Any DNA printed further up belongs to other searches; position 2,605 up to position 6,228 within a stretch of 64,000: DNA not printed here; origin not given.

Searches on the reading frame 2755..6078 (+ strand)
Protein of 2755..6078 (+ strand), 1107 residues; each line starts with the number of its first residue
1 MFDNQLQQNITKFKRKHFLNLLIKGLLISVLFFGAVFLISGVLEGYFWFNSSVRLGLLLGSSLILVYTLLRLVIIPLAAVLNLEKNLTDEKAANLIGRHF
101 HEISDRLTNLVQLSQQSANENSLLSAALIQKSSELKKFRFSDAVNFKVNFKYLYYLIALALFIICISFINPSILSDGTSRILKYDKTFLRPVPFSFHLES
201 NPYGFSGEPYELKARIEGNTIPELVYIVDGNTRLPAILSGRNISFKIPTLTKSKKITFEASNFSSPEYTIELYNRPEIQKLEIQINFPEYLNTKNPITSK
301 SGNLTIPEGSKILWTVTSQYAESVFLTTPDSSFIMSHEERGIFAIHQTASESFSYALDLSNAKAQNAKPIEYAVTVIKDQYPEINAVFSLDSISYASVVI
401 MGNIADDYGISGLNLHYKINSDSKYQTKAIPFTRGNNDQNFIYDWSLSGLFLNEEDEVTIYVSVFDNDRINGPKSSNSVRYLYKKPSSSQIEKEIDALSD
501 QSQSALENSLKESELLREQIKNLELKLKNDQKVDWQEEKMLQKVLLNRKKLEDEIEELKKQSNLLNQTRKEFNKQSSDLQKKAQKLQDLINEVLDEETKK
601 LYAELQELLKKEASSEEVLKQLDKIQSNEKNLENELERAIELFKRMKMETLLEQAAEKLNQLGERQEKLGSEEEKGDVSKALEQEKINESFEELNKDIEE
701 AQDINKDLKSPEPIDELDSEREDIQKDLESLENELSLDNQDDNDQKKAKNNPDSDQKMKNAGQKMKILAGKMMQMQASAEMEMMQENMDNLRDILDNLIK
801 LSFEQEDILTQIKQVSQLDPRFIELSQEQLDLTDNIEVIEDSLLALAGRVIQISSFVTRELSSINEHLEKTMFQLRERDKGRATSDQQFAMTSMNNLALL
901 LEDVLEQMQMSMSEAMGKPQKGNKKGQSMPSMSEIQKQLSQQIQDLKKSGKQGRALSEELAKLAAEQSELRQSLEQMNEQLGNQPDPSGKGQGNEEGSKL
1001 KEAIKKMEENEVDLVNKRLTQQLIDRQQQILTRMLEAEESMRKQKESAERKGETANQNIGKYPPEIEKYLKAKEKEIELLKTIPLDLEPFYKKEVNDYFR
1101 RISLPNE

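Call 38: search_protein_families(library=pfam, proteins=[window:2755-6078:+], max_evalue=0.0001)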
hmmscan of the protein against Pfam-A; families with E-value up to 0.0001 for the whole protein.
window:2755-6078:+ (1107 aa): 1 family
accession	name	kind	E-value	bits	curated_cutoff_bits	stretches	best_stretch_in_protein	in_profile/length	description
PF13779.11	DUF4175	-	6e-05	21.7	27.3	1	290-424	202-328/825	Domain of unknown function (DUF4175)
